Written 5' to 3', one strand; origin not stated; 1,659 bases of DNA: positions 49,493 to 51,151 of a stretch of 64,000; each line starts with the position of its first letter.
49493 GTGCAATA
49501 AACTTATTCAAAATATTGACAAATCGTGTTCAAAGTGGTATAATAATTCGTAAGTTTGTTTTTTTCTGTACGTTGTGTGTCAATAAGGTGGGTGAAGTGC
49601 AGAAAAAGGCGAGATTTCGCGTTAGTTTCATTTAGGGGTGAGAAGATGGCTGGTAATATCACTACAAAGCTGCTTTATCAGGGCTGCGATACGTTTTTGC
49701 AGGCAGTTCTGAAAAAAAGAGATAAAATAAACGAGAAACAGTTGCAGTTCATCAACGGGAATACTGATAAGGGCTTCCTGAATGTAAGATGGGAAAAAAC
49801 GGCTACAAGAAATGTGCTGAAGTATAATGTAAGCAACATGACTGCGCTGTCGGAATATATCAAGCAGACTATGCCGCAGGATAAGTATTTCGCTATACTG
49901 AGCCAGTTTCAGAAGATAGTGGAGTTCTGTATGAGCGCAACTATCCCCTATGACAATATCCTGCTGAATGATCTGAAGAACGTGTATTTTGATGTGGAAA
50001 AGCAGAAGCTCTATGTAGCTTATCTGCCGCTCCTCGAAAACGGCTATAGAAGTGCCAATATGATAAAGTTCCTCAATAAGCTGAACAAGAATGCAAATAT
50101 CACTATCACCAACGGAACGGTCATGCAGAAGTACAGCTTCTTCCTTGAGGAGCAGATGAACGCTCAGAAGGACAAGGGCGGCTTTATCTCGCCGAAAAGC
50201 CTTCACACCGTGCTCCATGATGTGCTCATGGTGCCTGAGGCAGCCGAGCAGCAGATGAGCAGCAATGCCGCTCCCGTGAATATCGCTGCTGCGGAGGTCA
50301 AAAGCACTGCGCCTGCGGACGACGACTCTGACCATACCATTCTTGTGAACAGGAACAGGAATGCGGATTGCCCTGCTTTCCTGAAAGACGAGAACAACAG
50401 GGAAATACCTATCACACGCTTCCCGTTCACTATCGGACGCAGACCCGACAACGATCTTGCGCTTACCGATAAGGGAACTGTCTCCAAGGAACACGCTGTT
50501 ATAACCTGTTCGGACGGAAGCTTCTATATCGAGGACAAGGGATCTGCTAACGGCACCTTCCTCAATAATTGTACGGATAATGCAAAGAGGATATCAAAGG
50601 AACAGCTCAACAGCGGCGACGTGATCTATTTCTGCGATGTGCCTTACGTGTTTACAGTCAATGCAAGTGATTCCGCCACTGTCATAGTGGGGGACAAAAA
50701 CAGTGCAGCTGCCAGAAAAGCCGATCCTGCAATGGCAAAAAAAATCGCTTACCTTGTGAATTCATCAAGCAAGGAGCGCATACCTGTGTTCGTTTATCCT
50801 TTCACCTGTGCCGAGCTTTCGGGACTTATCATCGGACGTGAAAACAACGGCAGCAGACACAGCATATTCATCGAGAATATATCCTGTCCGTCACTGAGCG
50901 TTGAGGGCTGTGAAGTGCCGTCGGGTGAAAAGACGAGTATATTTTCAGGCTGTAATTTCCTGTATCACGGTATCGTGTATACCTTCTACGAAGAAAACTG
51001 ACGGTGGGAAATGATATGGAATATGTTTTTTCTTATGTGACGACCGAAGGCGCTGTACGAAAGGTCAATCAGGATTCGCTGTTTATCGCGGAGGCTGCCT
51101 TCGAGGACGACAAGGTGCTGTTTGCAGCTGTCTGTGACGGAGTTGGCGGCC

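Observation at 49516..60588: Six-gene operon joining an FHA / PP2C / Hanks-kinase triad to a membrane-anchored cohesin-like protein and a 1883-aa Ig-repeat surface giant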

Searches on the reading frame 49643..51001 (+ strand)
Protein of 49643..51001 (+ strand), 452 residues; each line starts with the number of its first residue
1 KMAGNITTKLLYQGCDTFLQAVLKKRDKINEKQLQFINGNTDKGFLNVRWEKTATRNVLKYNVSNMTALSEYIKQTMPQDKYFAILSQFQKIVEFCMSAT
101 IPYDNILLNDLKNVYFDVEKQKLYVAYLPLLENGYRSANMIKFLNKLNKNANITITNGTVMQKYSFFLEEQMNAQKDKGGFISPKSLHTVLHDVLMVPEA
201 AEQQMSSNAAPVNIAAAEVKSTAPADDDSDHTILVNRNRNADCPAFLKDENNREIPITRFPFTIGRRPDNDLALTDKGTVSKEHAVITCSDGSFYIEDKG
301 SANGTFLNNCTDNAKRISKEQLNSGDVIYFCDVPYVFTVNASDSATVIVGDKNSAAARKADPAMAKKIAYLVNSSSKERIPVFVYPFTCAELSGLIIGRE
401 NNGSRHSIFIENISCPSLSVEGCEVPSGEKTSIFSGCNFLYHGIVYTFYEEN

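Call 3: search_protein_families(library=pfam, proteins=[window:49643-51001:+], max_evalue=0.01)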
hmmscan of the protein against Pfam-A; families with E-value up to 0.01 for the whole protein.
window:49643-51001:+ (452 aa): 3 families
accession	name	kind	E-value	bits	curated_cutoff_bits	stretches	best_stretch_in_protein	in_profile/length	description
PF00498.31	FHA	-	1.1e-18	67.8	20.7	1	263-330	2-66/67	FHA domain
PF16697.10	Yop-YscD_cpl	-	3.5e-08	34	33.2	1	254-328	11-81/94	Inner membrane component of T3SS, cytoplasmic domain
PF19909.4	DUF6382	-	9.5e-07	29.1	26.7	1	31-152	21-141/163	Domain of unknown function (DUF6382)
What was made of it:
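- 49646..51001 (+): g1, TseJ-like cytoplasmic protein. DUF6382 domain (aa 1-195), disordered linker with DHT231ILV, pThr-competent FHA domain (aa 241-340), linker with SAT345VIV, and a C-terminal beta domain (aa 365-451). Pfam DUF6382 and FHA (call 3).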

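Call 4: search_protein_families(library=ncbifam, proteins=[window:49643-51001:+], max_evalue=0.01)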
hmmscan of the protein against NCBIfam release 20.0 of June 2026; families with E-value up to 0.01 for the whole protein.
window:49643-51001:+ (452 aa): 5 families
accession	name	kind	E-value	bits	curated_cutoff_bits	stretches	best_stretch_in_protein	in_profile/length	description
TIGR03354.1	VI_FHA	hypoth_equivalog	2.3e-12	47.5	120.25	1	262-333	26-97/420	type VI secretion system-associated FHA domain protein TagH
NF049868.1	FhaB_Rv0019c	equivalog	5.3e-11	42.8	125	1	251-309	77-134/158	FHA domain-containing protein FhaB/FipA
NF033760.1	gliding_GltG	equivalog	5.2e-10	38.5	650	1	264-367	28-121/650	adventurous gliding motility protein GltG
NF041660.2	oxygluDhInhib_OdhI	equivalog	4.1e-09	36.4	200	1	262-334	58-124/130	oxoglutarate dehydrogenase inhibitor Odhl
NF052573.1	HisKinEspAMyxo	equivalog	4.2e-06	25.1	1400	1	257-328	43-109/755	serine histidine kinase EspA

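Call 13: find_homologous_proteins(query=window:49646-51001:+)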
Query window:49646-51001:+ (451 aa): 61 proteins with E <= 0.001 among 3658 candidates.
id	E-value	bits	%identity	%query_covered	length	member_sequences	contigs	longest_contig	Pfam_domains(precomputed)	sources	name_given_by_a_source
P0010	0.0e+0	1019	100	100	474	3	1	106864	PF19909.5,PF00498.32,PF16697.11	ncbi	-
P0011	1.6e-269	912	88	100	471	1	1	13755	PF19909.5,PF00498.32,PF16697.11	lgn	-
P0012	1.7e-264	895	87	100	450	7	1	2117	PF19909.5,PF00498.32,PF16697.11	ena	-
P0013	4.7e-248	841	82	100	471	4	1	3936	PF19909.5,PF00498.32,PF16697.11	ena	-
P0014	1.9e-244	829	81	100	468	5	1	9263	PF19909.5,PF00498.32,PF16697.11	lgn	-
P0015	1.0e-199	682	67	100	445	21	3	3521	PF19909.5,PF00498.32,PF16697.11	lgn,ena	-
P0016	1.0e-197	675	67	100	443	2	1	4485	PF19909.5,PF00498.32,PF16697.11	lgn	-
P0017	5.9e-197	673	68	100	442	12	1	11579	PF19909.5,PF00498.32,PF16697.11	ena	-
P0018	2.4e-196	671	67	100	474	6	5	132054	PF19909.5,PF00498.32,PF16697.11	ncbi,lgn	-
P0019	7.9e-193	659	67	100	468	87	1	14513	PF19909.5,PF00498.32,PF16697.11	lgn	-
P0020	2.2e-191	655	65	100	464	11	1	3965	PF19909.5,PF00498.32,PF16697.11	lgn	-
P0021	3.6e-191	654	66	99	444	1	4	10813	PF19909.5,PF00498.32,PF16697.11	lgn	-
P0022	1.5e-185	635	65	96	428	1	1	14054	PF19909.5,PF00498.32,PF16697.11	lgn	-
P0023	1.6e-179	615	62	100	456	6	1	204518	PF19909.5,PF00498.32,PF16697.11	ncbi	-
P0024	2.0e-178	612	61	99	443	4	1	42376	PF19909.5,PF00498.32,PF16697.11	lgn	-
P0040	4.2e-154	532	53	100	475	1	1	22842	PF19909.5,PF00498.32,PF16697.11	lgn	-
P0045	3.5e-83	298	40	98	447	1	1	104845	PF19909.5,PF00498.32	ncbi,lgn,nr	ncbi:MAG: FHA domain-containing protein [Oscillospiraceae bacterium]|nr:FHA domain-containing protei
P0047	1.9e-50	190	30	98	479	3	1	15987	PF19909.5,PF00498.32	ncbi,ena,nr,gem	ncbi:MAG: FHA domain-containing protein [Ruminococcus sp.]|nr:FHA domain-containing protein [Ruminoc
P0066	2.5e-5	42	32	32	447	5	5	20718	PF19909.5,PF00498.32,PF16697.11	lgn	-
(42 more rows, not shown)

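Call 14: find_encoding_contigs(protein=P0045, flank=10000, max_places=2)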
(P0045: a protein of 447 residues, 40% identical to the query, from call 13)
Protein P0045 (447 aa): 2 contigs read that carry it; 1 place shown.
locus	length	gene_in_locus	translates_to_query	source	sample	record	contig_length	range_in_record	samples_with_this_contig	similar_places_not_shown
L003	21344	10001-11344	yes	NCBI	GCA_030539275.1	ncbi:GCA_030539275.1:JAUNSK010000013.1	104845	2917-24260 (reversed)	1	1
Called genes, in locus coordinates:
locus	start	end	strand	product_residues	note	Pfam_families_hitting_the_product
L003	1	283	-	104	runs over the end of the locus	-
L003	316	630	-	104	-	PF06013:WXG100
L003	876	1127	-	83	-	-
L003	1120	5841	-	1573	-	PF00498:FHA, PF16697:Yop-YscD_cpl (weak), PF01580:FtsK_SpoIIIE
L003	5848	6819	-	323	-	PF01051:Rep3_N (weak)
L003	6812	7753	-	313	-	-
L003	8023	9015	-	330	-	PF20903:SPL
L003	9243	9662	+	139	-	-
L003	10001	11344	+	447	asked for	PF19909:DUF6382, PF00498:FHA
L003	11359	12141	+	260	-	PF00481:PP2C (faint), PF13672:PP2C_2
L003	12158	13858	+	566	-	PF00069:Pkinase, PF07714:PK_Tyr_Ser-Thr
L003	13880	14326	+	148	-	-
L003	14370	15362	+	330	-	-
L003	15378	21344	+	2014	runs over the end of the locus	PF19077:Big_13 (faint), PF13750:Big_3_3 (faint)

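Call 15: find_encoding_contigs(protein=P0047, flank=10000, max_places=2)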
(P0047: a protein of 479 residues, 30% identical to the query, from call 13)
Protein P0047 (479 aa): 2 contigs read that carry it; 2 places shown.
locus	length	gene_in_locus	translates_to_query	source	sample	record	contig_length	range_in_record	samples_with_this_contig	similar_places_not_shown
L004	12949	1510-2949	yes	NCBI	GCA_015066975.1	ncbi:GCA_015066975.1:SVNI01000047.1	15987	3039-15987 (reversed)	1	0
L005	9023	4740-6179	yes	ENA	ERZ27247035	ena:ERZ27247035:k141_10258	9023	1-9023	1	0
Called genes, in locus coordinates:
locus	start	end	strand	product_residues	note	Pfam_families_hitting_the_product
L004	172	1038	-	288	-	PF02645:DegV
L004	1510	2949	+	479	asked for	PF19909:DUF6382 (weak), PF00498:FHA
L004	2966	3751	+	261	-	PF13672:PP2C_2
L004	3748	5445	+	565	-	PF00069:Pkinase, PF03109:ABC1, PF07714:PK_Tyr_Ser-Thr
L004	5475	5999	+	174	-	-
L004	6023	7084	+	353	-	-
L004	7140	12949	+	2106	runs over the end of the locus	PF19077:Big_13 (faint)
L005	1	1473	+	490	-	?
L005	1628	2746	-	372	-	PF01381:HTH_3, PF12844:HTH_19, PF13560:HTH_31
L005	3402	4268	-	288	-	PF02645:DegV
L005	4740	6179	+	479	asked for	PF19909:DUF6382 (weak), PF00498:FHA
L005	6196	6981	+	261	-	PF13672:PP2C_2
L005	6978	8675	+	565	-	PF00069:Pkinase, PF03109:ABC1, PF07714:PK_Tyr_Ser-Thr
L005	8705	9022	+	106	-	?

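Call 16: find_encoding_contigs(protein=P0066, flank=10000, max_places=2)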
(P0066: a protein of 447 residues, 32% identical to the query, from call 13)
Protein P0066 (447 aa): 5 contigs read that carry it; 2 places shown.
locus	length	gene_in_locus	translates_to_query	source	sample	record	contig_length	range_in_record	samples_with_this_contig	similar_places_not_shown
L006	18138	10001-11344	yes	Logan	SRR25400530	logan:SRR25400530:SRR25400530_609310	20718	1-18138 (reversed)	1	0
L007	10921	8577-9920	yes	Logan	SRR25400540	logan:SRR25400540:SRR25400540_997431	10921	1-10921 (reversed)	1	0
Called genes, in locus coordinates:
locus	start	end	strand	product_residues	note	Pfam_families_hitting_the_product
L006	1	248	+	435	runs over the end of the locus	PF00437:T2SSE, PF27713:UCP018868 (weak)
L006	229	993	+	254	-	PF00482:T2SSF (weak)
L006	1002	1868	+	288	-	PF00482:T2SSF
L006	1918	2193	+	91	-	PF16982:Flp1_like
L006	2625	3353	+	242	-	-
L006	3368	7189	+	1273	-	PF18960:DUF5702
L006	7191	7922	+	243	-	-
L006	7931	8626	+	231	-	PF01478:Peptidase_A24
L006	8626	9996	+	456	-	PF14903:WG_beta_rep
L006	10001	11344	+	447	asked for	PF19909:DUF6382, PF16697:Yop-YscD_cpl (weak), PF00498:FHA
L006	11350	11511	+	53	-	-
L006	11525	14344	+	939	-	PF00069:Pkinase, PF01636:APH (faint), PF03109:ABC1 (weak), PF07714:PK_Tyr_Ser-Thr, PF23381:Beta-prop_IFT122_1st (faint)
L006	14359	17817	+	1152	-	PF05345:He_PIG, PF13620:CarboxypepD_reg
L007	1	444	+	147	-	?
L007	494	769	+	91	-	PF16982:Flp1_like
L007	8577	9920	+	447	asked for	PF19909:DUF6382, PF16697:Yop-YscD_cpl (weak), PF00498:FHA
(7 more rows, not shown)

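Call 34: find_related_loci(query=A4, collection=genome_contigs, flank=10000)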
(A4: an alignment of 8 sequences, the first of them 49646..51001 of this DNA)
Query A4 (451 aa) in genome_contigs; peptide patterns used: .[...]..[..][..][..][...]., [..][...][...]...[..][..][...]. (x = any residue, [..] = any of these).
61 stretches matched a pattern; 22 encode a relative of the query (tblastn E <= 1e-3); 22 distinct loci.
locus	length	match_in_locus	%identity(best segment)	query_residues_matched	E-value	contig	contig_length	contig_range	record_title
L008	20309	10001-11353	99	1-451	0e+0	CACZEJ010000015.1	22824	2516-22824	MAG: Ruminococcus flavefaciens isolate RUG12542 genome assembly, contig: RUG12542_asm_15, whole genome shotgun sequence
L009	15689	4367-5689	68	1-450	0e+0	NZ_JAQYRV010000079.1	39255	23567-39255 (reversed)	MAG: Ruminococcus flavefaciens isolate SUG2139 k141_312200, whole genome shotgun sequence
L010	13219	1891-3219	67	1-451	0e+0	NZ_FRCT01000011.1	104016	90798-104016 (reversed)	Ruminococcus flavefaciens strain Y1, whole genome shotgun sequence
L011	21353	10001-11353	67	1-451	0e+0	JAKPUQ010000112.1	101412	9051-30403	MAG: Bacillota bacterium isolate USPA_maxbin.103 k141_681046, whole genome shotgun sequence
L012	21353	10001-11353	67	1-451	0e+0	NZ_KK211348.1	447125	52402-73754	Ruminococcus flavefaciens ND2009 T488DRAFT_scaffold00003.3, whole genome shotgun sequence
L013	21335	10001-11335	67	1-451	0e+0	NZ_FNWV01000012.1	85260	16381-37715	Ruminococcus flavefaciens strain YAD2003, whole genome shotgun sequence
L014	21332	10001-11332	67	1-451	0e+0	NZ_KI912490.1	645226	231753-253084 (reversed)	Ruminococcus flavefaciens ATCC 19208 L870DRAFT_scaffold00002.2, whole genome shotgun sequence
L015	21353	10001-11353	66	1-451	0e+0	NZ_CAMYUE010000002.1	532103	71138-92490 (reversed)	MAG: uncultured Ruminococcus sp. isolate SRR10912537_bin.36_metaWRAP_v1.3_MAG ERZ14210012.2, whole genome shotgun sequen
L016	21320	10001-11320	62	5-451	0e+0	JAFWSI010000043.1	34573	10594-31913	MAG: Ruminococcus sp. isolate RGIG6026 Sheep_Omasum-4__c482446, whole genome shotgun sequence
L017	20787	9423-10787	59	1-451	7e-177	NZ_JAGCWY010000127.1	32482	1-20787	MAG: Ruminococcus sp. isolate RGIG10198 Yak_Rumen-5__c1868791, whole genome shotgun sequence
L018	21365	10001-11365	59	1-451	8e-177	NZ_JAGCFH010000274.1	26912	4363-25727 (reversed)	MAG: Ruminococcus sp. isolate RGIG9739 Yak_Omasum-3__c1362299, whole genome shotgun sequence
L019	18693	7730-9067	57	3-451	1e-173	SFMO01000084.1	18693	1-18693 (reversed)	MAG: Ruminococcus flavefaciens isolate W2P31.028 Contig10924, whole genome shotgun sequence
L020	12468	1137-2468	56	3-451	8e-170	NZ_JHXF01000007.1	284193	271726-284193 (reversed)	Ruminococcus flavefaciens MA2007 T497DRAFT_scaffold00005.5_C, whole genome shotgun sequence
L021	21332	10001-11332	56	3-451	2e-169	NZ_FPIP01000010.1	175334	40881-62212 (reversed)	Ruminococcus flavefaciens strain YL228, whole genome shotgun sequence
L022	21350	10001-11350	56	1-451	2e-172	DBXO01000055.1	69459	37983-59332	MAG TPA_asm: Ruminococcus flavefaciens isolate UBA1210 UBA1210_contig_13321, whole genome shotgun sequence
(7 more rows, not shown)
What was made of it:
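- Tried and rejected: It was repeated with A4 (call 34).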

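Call 38: find_homologous_proteins(query=L003:1120-5841:-, max_evalue=1e-10)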
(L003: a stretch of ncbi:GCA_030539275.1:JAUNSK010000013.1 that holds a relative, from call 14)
Query L003:1120-5841:- (1573 aa): 152 proteins with E <= 1e-10 among 8000 candidates; the best 120 are listed.
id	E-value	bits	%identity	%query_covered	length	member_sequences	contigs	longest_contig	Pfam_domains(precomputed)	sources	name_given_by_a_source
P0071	0.0e+0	3584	100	100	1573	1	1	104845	PF00498.32,PF16697.11,PF01580.25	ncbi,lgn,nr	ncbi:MAG: type VII secretion protein EssC [Oscillospiraceae bacterium]|nr:type VII secretion protein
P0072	0.0e+0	2104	60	99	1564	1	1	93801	PF00498.32,PF16697.11,PF01580.25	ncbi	-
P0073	0.0e+0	2084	60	98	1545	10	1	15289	PF00498.32,PF16697.11,PF01580.25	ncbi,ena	-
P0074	0.0e+0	2066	58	99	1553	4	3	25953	PF00498.32,PF16697.11,PF01580.25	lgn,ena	-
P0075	0.0e+0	2030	57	99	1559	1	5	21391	PF00498.32,PF16697.11,PF01580.25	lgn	-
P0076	0.0e+0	2026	58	99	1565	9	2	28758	PF00498.32,PF16697.11,PF01580.25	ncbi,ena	-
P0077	0.0e+0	2014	57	99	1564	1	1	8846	PF00498.32,PF16697.11,PF01580.25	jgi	-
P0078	0.0e+0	1951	55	100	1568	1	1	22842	PF00498.32,PF16697.11,PF01580.25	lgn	-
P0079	0.0e+0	1941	55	99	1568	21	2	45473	PF00498.32,PF16697.11,PF01580.25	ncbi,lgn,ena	-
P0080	0.0e+0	1904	54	99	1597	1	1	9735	PF00498.32,PF16697.11,PF01580.25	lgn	-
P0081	0.0e+0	1904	55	98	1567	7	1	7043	PF00498.32,PF16697.11,PF01580.25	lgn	-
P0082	0.0e+0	1897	54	99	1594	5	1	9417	PF00498.32,PF16697.11,PF01580.25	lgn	-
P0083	0.0e+0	1890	54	100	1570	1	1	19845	PF00498.32,PF16697.11,PF01580.25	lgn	-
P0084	0.0e+0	1884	54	100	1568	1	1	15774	PF00498.32,PF16697.11,PF01580.25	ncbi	-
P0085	0.0e+0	1703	52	99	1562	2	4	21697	PF00498.32,PF16697.11,PF01580.25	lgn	-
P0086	0.0e+0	1689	51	99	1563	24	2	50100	PF00498.32,PF16697.11,PF01580.25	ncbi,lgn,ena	-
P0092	0.0e+0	1659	50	98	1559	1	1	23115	PF00498.32,PF16697.11,PF01580.25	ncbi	-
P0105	0.0e+0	1618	49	100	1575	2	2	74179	PF00498.32,PF16697.11,PF01580.25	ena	-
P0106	0.0e+0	1612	48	99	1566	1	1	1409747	PF00498.32,PF16697.11,PF01580.25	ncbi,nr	ncbi:MAG: type VII secretion protein EssC [Ruminococcus flavefaciens]|nr:type VII secretion protein 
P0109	0.0e+0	1582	47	99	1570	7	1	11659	PF00498.32,PF16697.11,PF01580.25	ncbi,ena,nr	ncbi:MAG: type VII secretion protein EssC [Ruminococcus sp.]|nr:type VII secretion protein EssC [Rum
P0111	0.0e+0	1569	48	99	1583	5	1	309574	PF00498.32,PF16697.11,PF01580.25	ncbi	-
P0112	0.0e+0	1561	51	92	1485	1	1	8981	PF00498.32,PF16697.11,PF01580.25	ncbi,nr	ncbi:MAG: type VII secretion protein EssC, partial [Ruminococcus sp.]|nr:type VII secretion protein 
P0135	0.0e+0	1100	37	98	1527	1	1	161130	PF00498.32,PF16697.11,PF13555.13,PF01580.25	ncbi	-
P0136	0.0e+0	1100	38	98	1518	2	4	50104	PF00498.32,PF01935.24,PF16697.11,PF13555.13,PF01580.25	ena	-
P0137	0.0e+0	1098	40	91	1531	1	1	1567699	PF00498.32,PF16697.11,PF13555.13,PF13401.13,PF01580.25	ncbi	ncbi:type VII secretion protein EssC [Neobacillus sp. Marseille-QA0830]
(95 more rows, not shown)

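Call 39: find_encoding_contigs(protein=P0106, flank=10000, max_places=2)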
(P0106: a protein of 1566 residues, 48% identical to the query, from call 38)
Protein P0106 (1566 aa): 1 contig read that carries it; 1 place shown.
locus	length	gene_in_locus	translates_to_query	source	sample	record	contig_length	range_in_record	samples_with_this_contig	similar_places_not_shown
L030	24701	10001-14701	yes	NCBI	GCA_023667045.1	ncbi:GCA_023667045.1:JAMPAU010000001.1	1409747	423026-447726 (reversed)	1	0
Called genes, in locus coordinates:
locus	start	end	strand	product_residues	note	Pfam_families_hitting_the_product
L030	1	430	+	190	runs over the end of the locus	-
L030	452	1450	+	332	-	-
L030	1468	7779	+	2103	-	PF19077:Big_13 (faint)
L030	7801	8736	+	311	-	-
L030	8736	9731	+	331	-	PF01051:Rep3_N (weak)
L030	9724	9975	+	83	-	-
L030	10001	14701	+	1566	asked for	PF00498:FHA, PF16697:Yop-YscD_cpl, PF01580:FtsK_SpoIIIE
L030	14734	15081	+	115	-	-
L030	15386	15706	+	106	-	-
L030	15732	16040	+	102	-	PF06013:WXG100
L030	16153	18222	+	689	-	PF02368:Big_2, PF26918:Ig_Eae (weak)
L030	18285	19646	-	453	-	PF01554:MatE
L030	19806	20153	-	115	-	-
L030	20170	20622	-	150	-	-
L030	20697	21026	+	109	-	-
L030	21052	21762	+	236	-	PF04256:DUF434, PF18481:DUF5616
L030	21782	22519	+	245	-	PF14243:R2K_3, PF18299:R2K_2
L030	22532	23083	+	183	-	PF01885:PTS_2-RNA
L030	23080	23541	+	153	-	PF13673:Acetyltransf_10, PF13508:Acetyltransf_7 (weak)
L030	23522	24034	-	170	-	PF04307:YdjM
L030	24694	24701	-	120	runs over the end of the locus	PF03551:PadR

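Call 40: find_encoding_contigs(protein=P0137, flank=10000, max_places=1)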
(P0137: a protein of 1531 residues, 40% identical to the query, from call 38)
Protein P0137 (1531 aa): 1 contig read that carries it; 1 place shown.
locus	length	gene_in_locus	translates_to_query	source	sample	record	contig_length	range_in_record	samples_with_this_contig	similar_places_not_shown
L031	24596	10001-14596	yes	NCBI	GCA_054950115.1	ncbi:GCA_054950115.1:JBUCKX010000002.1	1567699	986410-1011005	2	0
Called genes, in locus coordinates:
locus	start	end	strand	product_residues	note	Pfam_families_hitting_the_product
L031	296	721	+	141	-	PF02566:OsmC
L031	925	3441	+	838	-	PF00989:PAS (faint), PF08447:PAS_3 (weak), PF08448:PAS_4, PF13188:PAS_8 (faint), PF13426:PAS_9 (faint), PF08447:PAS_3, PF00990:GGDEF, PF00563:EAL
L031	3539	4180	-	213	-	PF00583:Acetyltransf_1, PF13508:Acetyltransf_7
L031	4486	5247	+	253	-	PF00106:adh_short, PF08659:KR, PF13561:adh_short_C2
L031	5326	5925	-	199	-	PF13353:Fer4_12, PF04055:Radical_SAM (weak)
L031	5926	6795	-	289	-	PF27171:YxeC, PF12836:HHH_3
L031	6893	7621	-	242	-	-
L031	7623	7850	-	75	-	PF11211:DUF2997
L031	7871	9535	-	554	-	PF00004:AAA, PF17862:AAA_lid_3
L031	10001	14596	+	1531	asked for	PF00498:FHA, PF16697:Yop-YscD_cpl, PF01580:FtsK_SpoIIIE, PF13401:AAA_22 (faint), PF13555:AAA_29 (faint), PF01580:FtsK_SpoIIIE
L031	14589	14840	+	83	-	-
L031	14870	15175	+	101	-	PF06013:WXG100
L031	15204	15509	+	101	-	PF06013:WXG100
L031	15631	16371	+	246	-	-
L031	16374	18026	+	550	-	PF11187:Mbeg1-like, PF26363:Phospholipase-like (weak), PF20591:DUF6792 (faint)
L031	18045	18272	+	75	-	-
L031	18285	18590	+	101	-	PF06013:WXG100 (weak)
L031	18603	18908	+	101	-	PF06013:WXG100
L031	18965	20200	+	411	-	PF19909:DUF6382, PF13240:Zn_Ribbon_1 (weak), PF16697:Yop-YscD_cpl (weak), PF00498:FHA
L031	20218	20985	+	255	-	PF13672:PP2C_2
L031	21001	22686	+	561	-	PF00069:Pkinase, PF07714:PK_Tyr_Ser-Thr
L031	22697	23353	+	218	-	-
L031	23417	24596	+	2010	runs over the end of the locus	PF18998:Flg_new_2 (weak), PF19077:Big_13 (faint), PF12245:Big_3_2 (faint), PF07495:Y_Y_Y (faint)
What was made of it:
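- Closest known: T7SSe type VII secretion system. Same: The same gene order as in Neobacillus (call 40).
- The Neobacillus locus L031 reads TseC-TseB-WXG100x2-...-DUF6382/FHA-PP2C-kinase-218aa-giant, which is the same order as g1-g2-g3-g4-g6 (call 40). Bacilli with no g5-like cohesin gene in the locus examined have the same module (call 40).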
